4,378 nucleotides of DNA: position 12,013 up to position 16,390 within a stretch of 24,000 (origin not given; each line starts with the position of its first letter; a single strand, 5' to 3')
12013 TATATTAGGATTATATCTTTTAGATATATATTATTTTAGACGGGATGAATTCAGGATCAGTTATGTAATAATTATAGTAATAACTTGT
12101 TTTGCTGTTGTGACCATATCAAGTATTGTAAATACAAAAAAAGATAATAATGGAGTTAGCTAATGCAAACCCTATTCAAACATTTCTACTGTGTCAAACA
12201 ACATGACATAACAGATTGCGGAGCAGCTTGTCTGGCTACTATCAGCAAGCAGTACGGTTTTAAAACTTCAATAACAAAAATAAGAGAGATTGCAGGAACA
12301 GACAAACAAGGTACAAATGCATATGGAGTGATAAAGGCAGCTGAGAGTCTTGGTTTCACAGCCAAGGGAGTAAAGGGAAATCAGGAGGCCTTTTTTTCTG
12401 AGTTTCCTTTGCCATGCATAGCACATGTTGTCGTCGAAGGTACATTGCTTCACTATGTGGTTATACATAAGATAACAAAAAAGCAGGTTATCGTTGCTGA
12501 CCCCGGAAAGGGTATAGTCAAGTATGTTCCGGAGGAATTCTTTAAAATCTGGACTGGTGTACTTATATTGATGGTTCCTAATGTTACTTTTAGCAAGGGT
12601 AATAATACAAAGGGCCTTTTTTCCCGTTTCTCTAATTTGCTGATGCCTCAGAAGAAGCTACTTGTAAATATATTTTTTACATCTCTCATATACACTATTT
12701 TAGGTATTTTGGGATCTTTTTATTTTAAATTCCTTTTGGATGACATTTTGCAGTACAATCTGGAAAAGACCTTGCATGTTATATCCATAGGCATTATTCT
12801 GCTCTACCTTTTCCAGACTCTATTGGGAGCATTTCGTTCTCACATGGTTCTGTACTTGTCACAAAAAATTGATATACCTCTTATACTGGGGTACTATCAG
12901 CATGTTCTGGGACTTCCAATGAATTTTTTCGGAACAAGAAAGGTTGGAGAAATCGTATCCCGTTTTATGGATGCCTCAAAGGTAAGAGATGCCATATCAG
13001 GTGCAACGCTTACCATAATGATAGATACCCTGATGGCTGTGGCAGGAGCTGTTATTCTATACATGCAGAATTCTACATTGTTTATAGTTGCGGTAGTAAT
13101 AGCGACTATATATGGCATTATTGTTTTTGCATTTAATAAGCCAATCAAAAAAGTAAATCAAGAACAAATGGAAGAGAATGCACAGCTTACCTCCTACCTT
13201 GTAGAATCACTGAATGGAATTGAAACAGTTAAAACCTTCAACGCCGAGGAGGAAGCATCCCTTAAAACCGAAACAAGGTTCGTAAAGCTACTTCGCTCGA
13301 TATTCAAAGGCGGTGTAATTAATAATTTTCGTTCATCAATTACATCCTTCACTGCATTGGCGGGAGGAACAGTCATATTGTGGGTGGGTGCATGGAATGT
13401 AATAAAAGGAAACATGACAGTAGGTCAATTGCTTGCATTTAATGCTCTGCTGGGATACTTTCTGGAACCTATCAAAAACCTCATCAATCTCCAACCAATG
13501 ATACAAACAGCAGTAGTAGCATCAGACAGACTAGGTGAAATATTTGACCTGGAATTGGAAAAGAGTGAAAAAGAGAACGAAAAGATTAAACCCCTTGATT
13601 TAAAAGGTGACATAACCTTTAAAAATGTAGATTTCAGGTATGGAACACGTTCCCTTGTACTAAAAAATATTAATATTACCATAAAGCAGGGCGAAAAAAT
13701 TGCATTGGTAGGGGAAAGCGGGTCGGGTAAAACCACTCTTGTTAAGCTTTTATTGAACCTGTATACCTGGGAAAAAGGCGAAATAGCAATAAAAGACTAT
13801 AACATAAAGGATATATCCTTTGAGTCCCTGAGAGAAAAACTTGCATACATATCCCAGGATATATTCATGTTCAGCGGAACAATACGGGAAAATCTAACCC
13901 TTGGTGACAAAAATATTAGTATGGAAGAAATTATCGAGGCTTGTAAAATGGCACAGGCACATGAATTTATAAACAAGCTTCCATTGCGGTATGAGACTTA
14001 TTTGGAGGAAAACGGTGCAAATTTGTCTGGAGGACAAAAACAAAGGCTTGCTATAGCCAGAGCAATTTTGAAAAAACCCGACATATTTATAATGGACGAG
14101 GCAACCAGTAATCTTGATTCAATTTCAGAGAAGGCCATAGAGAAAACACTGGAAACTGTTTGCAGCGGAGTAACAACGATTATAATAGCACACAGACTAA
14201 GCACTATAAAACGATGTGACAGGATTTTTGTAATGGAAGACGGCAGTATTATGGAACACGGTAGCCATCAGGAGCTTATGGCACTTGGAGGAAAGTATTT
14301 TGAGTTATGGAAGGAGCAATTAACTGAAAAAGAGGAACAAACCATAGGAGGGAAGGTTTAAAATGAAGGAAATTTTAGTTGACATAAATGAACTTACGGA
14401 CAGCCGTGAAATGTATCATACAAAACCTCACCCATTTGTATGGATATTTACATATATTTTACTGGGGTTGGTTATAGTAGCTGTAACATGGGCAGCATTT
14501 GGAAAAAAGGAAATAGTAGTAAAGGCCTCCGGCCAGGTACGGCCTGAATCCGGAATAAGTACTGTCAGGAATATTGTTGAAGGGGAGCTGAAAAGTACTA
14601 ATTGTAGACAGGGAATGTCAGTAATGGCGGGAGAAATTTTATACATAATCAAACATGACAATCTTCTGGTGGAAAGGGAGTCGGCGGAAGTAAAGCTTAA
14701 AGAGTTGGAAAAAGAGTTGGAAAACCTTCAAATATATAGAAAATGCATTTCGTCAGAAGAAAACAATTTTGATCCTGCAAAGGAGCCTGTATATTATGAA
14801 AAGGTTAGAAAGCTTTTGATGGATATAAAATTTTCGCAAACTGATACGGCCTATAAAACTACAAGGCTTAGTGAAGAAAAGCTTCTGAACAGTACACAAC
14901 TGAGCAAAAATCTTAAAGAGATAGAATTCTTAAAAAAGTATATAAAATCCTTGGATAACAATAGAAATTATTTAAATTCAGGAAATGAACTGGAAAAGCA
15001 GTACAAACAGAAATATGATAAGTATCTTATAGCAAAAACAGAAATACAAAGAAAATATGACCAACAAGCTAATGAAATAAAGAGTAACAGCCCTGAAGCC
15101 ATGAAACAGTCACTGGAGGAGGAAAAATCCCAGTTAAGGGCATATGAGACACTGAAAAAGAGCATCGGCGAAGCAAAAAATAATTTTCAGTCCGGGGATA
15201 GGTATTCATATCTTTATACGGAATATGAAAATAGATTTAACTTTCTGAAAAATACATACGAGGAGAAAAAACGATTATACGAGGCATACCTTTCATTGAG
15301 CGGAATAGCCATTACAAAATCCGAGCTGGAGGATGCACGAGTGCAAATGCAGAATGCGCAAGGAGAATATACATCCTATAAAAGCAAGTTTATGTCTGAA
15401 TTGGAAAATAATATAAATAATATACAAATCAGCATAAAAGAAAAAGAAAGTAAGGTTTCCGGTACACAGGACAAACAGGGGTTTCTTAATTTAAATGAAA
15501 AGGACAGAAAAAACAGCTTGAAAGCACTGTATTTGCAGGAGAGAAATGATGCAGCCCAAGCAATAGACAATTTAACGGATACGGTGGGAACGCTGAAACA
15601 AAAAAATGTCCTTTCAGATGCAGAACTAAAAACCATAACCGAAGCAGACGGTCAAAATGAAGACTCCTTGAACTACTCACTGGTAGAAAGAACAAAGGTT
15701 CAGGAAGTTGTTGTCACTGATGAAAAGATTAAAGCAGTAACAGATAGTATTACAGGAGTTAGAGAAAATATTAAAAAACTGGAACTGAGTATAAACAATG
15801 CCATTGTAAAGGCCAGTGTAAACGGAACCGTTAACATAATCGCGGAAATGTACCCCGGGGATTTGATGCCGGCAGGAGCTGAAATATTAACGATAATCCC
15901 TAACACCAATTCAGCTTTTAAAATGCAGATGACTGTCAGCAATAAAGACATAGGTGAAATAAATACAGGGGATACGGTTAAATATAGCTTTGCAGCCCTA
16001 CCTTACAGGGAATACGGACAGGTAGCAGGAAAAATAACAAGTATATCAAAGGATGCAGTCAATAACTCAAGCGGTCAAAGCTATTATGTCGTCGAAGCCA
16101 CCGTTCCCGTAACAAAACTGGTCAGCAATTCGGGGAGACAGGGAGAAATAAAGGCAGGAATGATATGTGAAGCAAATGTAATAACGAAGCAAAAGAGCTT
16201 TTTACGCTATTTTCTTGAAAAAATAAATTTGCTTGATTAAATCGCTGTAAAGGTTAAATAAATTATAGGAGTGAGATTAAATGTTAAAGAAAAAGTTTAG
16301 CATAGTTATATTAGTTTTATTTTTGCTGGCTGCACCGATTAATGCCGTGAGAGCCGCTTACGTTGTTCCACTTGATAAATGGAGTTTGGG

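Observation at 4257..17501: Composite peptide-signalling/bacteriocin locus with two different two-component systems, three GG-leader peptides and a three-part export module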

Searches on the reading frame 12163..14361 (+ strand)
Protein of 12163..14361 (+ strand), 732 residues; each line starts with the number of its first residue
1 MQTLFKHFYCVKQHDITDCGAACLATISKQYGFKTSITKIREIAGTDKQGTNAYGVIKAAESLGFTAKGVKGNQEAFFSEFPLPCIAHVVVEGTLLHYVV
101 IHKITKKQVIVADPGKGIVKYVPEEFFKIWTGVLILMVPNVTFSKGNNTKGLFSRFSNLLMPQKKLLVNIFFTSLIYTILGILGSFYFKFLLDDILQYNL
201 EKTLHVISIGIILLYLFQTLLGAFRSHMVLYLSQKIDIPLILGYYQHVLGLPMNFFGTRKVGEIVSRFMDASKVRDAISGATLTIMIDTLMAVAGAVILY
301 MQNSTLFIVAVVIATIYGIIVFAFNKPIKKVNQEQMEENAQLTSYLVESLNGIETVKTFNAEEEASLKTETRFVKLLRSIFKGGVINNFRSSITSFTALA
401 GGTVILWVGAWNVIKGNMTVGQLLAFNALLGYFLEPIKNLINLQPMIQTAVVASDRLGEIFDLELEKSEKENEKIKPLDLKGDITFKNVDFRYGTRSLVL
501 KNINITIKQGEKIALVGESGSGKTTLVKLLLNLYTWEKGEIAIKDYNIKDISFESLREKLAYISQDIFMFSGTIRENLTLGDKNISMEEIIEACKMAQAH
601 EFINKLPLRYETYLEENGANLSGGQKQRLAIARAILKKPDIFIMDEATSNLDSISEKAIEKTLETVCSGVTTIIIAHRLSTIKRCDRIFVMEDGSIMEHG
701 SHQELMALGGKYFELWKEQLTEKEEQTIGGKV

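Call 5: search_protein_families(library=pfam, proteins=[window:12163-14361:+], max_evalue=0.01)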
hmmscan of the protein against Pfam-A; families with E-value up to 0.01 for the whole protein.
window:12163-14361:+ (732 aa): 8 families
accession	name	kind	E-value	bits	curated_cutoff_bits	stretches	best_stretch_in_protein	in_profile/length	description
PF00664.28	ABC_membrane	-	2.1e-52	179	28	1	168-436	2-273/274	ABC transporter transmembrane region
PF03412.21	Peptidase_C39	-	1.6e-40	138.5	22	1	8-140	2-131/133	Peptidase C39 family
PF00005.33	ABC_tran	-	2.2e-35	122.7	25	1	500-649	1-137/137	ABC transporter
PF02463.25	SMC_N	-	9.2e-07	28.9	40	1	502-691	17-211/220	RecF/RecN/SMC N terminal domain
PF13401.12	AAA_22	-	0.0003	21.5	27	1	513-565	8-33/130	AAA domain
PF01935.23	DUF87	-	0.0017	18.9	23.2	1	512-599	25-111/220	Helicase HerA, central domain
PF20720.3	nSTAND3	-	0.0044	17.2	27.2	0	509-568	16-75/155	Novel STAND NTPase 3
PF13555.12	AAA_29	-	0.0063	16.7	27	0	505-527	17-39/61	P-loop containing region of AAA domain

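Call 7: search_protein_families(library=ncbifam, proteins=[window:12163-14361:+], max_evalue=0.01)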
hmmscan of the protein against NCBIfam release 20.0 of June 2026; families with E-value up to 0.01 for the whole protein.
window:12163-14361:+ (732 aa): 191 families (the best 25 are shown)
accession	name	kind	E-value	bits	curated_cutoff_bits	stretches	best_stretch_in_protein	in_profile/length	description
TIGR01193.1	bacteriocin_ABC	subfamily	9.9e-211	701.9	523.85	1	13-716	1-706/708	peptide cleavage/export ABC transporter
TIGR03796.1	NHLM_micro_ABC1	equivalog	1.2e-159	532.8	853.3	1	11-715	5-708/710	NHLP family bacteriocin export ABC transporter peptidase/permease/ATPase subunit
TIGR01846.1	type_I_sec_HlyB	subfamily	8.5e-158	526.7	725.55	1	22-719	3-692/694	type I secretion system permease/ATPase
TIGR03375.1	type_I_sec_LssB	subfamily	5.6e-129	431.5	693.1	1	22-706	5-689/696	type I secretion system permease/ATPase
TIGR02203.1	MsbA_lipidA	equivalog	6.5e-122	407.9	602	1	161-720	10-570/572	lipid A export permease/ATP-binding protein MsbA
TIGR02204.1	MsbA_rel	hypoth_equivalog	1e-117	394.2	780.4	1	167-719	20-575/576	ABC transporter, permease/ATP-binding protein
TIGR03797.1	NHLM_micro_ABC2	equivalog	5e-111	372.3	709.4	1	163-720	134-686/686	NHLP bacteriocin export ABC transporter permease/ATPase subunit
NF052233.1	CphA_assoc_ABC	equivalog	2e-108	363.7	880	1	149-726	169-750/766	cyanophycin metabolism-associated ABC transporter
TIGR00958.1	3a01208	subfamily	8.3e-106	354.9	874.6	1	128-715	123-710/711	antigen peptide transporter 2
NF045513.1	HepA_fam_ABC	equivalog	1.1e-102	344.4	725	1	202-719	92-609/610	heterocyst formation ABC transporter subunit HepA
NF008381.0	PRK11176.1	equivalog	3.2e-101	339.5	867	1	151-721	11-581/582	lipid A ABC transporter ATP-binding protein/permease MsbA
NF010178.0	PRK13657.1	equivalog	2.1e-97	327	733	1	153-726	7-577/588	glucan ABC transporter ATP-binding protein/ permease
NF045998.1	cleave_ABC_plasm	equivalog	3.8e-96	322.9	500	1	12-683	1-665/673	Mbov_0121 family peptidase domain-containing ABC transporter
TIGR01842.1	type_I_sec_PrtD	subfamily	3.9e-87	293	510.15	1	162-706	3-541/544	type I secretion system permease/ATPase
NF008056.1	PRK10790.1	equivalog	1.7e-80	271.2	746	1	177-724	35-580/584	SmdB family multidrug efflux ABC transporter permease/ATP-binding protein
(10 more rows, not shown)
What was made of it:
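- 12163..14361 (+): C39 peptidase-ABC exporter, chimeric: 5' third is type-B-like, the rest type-A-like. TIGR01193 702 bits; Peptidase_C39 1.6e-40 (calls 5, 7).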

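Call 8: find_related_loci(query=window:12163-14361:+, collection=genome_contigs, flank=10000)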
Query window:12163-14361:+ (732 aa) in genome_contigs; peptide patterns used: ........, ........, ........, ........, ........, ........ (x = any residue, [..] = any of these).
111 stretches matched a pattern; 68 encode a relative of the query (tblastn E <= 1e-3); 67 distinct loci.
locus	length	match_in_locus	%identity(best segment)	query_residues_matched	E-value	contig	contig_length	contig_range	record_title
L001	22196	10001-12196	89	1-732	0e+0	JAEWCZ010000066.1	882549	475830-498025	MAG: Bacillota bacterium isolate OH_PBB_78 k127_1451207, whole genome shotgun sequence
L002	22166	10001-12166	90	1-722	0e+0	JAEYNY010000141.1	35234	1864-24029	MAG: Bacillota bacterium isolate OH_CBB_131 k127_1620828, whole genome shotgun sequence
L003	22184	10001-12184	87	1-728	0e+0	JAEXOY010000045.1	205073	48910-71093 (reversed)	MAG: Bacillota bacterium isolate OH_HBrB_169 k127_1718141, whole genome shotgun sequence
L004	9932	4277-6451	74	4-728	0e+0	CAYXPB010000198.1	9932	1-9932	MAG TPA_asm: uncultured Acetivibrio sp. isolate binchicken_co39_530 genome assembly, contig: NODE_15928_length_9932_cov_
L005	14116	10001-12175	70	8-732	0e+0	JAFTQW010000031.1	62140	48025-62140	MAG: Ruminococcus sp. isolate RGIG4067 Roe_deer_Cecum.Co__c772495, whole genome shotgun sequence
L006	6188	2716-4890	70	8-732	0e+0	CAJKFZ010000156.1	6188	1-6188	MAG TPA_asm: uncultured Ruminococcus sp. isolate ERR1430486-bin.53 genome assembly, contig: NODE_7610_length_6188_cov_5.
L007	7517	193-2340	70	5-720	0e+0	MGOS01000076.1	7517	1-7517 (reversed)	MAG: Clostridiales bacterium GWB2_37_7 gwb2_scaffold_4131, whole genome shotgun sequence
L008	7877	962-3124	71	5-724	0e+0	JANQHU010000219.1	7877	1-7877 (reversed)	MAG: Bacillota bacterium isolate PL24a_bin.21 k99_1902743, whole genome shotgun sequence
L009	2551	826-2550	89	1-575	0e+0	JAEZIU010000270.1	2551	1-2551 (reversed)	MAG: Bacillota bacterium isolate OH_CDB_200 k127_309848, whole genome shotgun sequence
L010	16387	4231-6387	71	8-726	0e+0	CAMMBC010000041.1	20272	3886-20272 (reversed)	MAG: uncultured Ruminococcus sp. isolate ERR4304450_bin.54_MetaWRAP_v1.1_MAG genome assembly, contig: NODE_3360_length_2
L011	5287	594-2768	68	5-731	0e+0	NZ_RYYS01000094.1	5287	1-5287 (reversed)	Anaerophilus nitritogenes strain MJB2 95, whole genome shotgun sequence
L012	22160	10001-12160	68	1-720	0e+0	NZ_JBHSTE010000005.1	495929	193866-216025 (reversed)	Paenibacillus septentrionalis strain PCU 280 GCM70027101_15, whole genome shotgun sequence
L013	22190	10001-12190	88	1-730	0e+0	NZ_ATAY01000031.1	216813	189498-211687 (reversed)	Ruminiclostridium papyrosolvens C7 contig00038, whole genome shotgun sequence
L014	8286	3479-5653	68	4-726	0e+0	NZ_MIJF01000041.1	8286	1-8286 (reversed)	Vulcanibacillus modesticaldus strain BR DSM-14931_Contig_45_85X, whole genome shotgun sequence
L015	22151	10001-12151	68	4-720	0e+0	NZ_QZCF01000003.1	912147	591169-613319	Paenibacillus sp. 1011MAR3C5 NODE_3_length_912147_cov_25.8537, whole genome shotgun sequence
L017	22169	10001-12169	66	1-722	0e+0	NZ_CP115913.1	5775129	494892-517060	Oceanirhabdus sp. W0125-5 chromosome, complete genome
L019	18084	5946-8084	71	8-722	0e+0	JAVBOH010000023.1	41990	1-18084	MAG: Oscillospiraceae bacterium isolate EPI_MAG_00103 c_000008769094, whole genome shotgun sequence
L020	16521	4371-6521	67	4-720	0e+0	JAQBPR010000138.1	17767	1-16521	MAG: Bacilli bacterium isolate RYN_352 scaffold_706988, whole genome shotgun sequence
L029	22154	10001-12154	63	3-720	0e+0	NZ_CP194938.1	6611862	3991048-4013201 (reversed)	Paenibacillus amylolyticus strain Lu_Sv_028 chromosome, complete genome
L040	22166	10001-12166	90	1-722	0e+0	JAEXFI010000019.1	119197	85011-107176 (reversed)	MAG: Bacillota bacterium isolate OH_HBB_241 k127_351849, whole genome shotgun sequence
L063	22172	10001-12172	62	4-726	0e+0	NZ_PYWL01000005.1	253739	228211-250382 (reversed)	Lysinibacillus fusiformis strain ATCC 7055 NODE_5_length_253739_cov_20.1539_ID_9, whole genome shotgun sequence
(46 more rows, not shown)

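Call 37: search_protein_families(library=ncbifam, proteins=[L040:8964-9236:+, L040:9282-9533:+, L015:8551-8820:+, L015:8837-9103:+, L015:6861-7709:+], max_evalue=1)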
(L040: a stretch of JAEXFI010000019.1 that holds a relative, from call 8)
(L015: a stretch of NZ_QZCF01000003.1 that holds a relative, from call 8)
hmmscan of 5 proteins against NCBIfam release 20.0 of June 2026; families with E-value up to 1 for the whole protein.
L040:8964-9236:+ (90 aa): 4 families
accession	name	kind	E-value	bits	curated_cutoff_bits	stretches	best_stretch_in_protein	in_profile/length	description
TIGR03949.1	bact_IIb_cerein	subfamily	0.0073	16.1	21.5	0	13-53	1-36/45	class IIb bacteriocin, lactobin A/cerein 7B family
NF033215.1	BlpC_Streptocco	equivalog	0.082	12.7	70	1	13-32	10-29/51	quorum-sensing system pheromone BlpC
NF008094.0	PRK10836.1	subfamily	0.18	10.5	735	1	27-70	188-230/489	amino acid permease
NF033835.0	VraH_fam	subfamily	0.4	10.6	40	0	51-72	26-47/54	VraH family peptide resistance protein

L040:9282-9533:+ (83 aa): 0 families

L015:8551-8820:+ (89 aa): 1 family
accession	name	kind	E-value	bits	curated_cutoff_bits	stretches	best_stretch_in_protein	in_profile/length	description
TIGR03949.1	bact_IIb_cerein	subfamily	0.48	10.3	21.5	0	12-51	1-39/45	class IIb bacteriocin, lactobin A/cerein 7B family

L015:8837-9103:+ (88 aa): 1 family
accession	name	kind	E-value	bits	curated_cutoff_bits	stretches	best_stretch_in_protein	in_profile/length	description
NF002335.0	PRK01294.1-3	equivalog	0.94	8.8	637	0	23-81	20-75/344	lipase secretion chaperone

L015:6861-7709:+ (282 aa): 11 families
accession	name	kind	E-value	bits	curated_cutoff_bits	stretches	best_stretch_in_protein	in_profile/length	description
NF008485.2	PRK11388.1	equivalog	1.5e-07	30.1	551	1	18-189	11-180/643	dihydroxyacetone kinase operon transcriptional regulator DhaR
NF041232.1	BagY_FevT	exception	2.4e-05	23.4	700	1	219-277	293-351/367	LuxR family transcriptional regulator BagY/FevT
NF047608.1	LIC13292_fam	subfamily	3.2e-05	24.1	200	1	211-281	91-161/166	LIC13292 family transcriptional regulator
TIGR03020.2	EpsA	equivalog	0.00025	20.8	170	1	204-277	172-245/247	XrtB/PEP-CTERM-associated transcriptional regulator EpsA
TIGR02937.1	sigma70-ECF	superfamily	0.00073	19.2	42.9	1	175-264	96-160/165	sigma-70 family RNA polymerase sigma factor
NF007935.0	PRK10651.1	equivalog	0.0073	15.5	250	1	218-267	151-200/216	two-component system response regulator NarL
NF011940.0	PRK15411.1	equivalog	0.023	14.5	162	1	197-270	112-185/207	transcriptional regulator RcsA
TIGR03879.1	near_KaiC_dom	domain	0.025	15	65.1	1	240-260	38-58/91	probable regulatory domain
TIGR03541.1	reg_near_HchA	equivalog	0.077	12.5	215.6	1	219-278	168-227/232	PA1136 family autoinducer-binding transcriptional regulator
NF008548.0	PRK11475.1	equivalog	0.093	12.2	176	1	199-255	111-167/207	DNA-binding transcriptional activator BglJ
NF009330.0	PRK12688.1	subfamily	0.12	10.7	614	1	72-138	277-342/752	flagellin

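Call 63: search_protein_families(library=pfam, proteins=[L012:13892-15175:+, L063:13895-15169:+, L029:13892-15112:+, L015:14021-15193:+, L019:11773-12903:+, L040:14202-15557:+, L003:14264-15703:+, L012:15234-16499:+, L020:7998-10511:+, L017:14894-15583:+], max_evalue=0.01)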
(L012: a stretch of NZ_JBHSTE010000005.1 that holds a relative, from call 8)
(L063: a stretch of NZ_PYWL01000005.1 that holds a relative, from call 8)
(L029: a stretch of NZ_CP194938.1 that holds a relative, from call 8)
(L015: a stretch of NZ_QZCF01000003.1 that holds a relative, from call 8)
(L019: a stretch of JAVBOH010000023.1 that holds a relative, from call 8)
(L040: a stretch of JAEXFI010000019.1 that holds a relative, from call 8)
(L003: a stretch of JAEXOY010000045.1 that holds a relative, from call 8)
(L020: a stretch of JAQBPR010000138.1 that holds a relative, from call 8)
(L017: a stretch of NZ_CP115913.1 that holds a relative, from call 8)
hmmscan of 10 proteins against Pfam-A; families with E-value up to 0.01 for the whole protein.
L012:13892-15175:+ (427 aa): 1 family
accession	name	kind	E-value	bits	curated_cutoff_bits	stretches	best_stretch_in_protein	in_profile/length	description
PF02321.23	OEP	-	0.00031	21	22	1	154-264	77-187/187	Outer membrane efflux protein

L063:13895-15169:+ (424 aa): 0 families

L029:13892-15112:+ (406 aa): 2 families
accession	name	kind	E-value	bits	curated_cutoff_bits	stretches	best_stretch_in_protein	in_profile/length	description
PF01963.22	TraB_PrgY_gumN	-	4e-70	237.1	26.8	1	142-405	1-263/263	TraB/PrgY/gumN family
PF07833.16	Cu_amine_oxidN1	-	2.4e-13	50.4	24.2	2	81-167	2-83/108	Copper amine oxidase N-terminal domain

L015:14021-15193:+ (390 aa): 0 families

L019:11773-12903:+ (376 aa): 1 family
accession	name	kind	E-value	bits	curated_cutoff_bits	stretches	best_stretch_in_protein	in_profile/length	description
PF02321.23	OEP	-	9.4e-08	32.5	22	1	259-360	74-175/187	Outer membrane efflux protein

L040:14202-15557:+ (451 aa): 0 families

L003:14264-15703:+ (479 aa): 0 families

L012:15234-16499:+ (421 aa): 2 families
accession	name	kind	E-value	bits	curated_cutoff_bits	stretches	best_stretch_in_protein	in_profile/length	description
PF01963.22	TraB_PrgY_gumN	-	3.3e-63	214.4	26.8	1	151-420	2-263/263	TraB/PrgY/gumN family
PF07833.16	Cu_amine_oxidN1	-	6.1e-33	113.4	24.2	1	35-141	2-107/108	Copper amine oxidase N-terminal domain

L020:7998-10511:+ (837 aa): 2 families
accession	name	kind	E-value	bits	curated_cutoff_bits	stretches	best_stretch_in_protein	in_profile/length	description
PF16116.10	DUF4832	-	0.0042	17.3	29.2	0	330-420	116-210/216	Domain of unknown function (DUF4832)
PF11611.13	DUF4352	-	0.0096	16.6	25.9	0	322-378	21-78/122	Domain of unknown function (DUF4352)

L017:14894-15583:+ (229 aa): 0 families

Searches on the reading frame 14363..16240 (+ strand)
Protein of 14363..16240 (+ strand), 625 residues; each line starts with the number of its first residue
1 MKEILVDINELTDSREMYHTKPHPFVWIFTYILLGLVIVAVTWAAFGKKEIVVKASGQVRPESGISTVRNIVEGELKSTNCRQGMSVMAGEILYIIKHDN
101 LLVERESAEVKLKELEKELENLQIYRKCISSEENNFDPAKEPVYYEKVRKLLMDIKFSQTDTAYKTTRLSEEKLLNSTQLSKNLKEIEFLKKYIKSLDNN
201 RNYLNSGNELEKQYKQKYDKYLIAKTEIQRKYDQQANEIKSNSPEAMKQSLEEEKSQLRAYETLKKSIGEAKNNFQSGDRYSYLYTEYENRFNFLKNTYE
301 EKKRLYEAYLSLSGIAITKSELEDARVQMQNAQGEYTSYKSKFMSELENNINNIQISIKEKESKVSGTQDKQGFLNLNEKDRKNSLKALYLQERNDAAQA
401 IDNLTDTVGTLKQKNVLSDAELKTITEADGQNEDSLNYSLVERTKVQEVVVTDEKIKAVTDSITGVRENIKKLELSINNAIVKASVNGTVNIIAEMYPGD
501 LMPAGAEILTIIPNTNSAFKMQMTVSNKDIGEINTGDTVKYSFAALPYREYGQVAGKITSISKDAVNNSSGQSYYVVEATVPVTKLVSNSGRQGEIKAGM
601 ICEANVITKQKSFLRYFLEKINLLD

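Call 5: search_protein_families(library=pfam, proteins=[window:14363-16240:+], max_evalue=0.01)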
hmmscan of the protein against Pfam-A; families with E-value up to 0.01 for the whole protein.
window:14363-16240:+ (625 aa): 2 families
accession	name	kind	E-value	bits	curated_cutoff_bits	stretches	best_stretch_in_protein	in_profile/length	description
PF13437.12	HlyD_3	-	1.2e-13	52.1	22.2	1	482-599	2-106/106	HlyD family secretion protein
PF16576.10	HlyD_D23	-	0.0053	16.5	30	0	475-563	104-186/214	Barrel-sandwich domain of CusB or HlyD membrane-fusion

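Call 7: search_protein_families(library=ncbifam, proteins=[window:14363-16240:+], max_evalue=0.01)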
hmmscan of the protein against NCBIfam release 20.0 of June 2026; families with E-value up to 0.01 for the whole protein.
window:14363-16240:+ (625 aa): 5 families
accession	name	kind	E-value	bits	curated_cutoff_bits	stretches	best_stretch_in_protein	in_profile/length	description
TIGR01843.1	type_I_hlyD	subfamily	1e-46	159.8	208.65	2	440-621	234-411/422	HlyD family type I secretion periplasmic adaptor subunit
TIGR01000.1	bacteriocin_acc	subfamily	6.4e-39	134.1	258.85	3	378-621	226-453/457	bacteriocin secretion accessory protein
TIGR03794.1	NHLM_micro_HlyD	equivalog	5.1e-17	61.9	156.2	2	27-235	20-217/421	NHLP bacteriocin system secretion protein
TIGR01730.1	RND_mfp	subfamily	8.3e-12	44.7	94.9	2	424-610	77-248/322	efflux RND transporter periplasmic adaptor subunit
NF007785.0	PRK10476.1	equivalog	8.3e-07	28.1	376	0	397-564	130-287/347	multidrug transporter subunit MdtN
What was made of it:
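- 14363..16240 (+): Long (625 aa) HlyD/LcnD-type membrane-fusion accessory protein. TIGR01843 and TIGR01000 match below their cutoffs (calls 5, 7).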
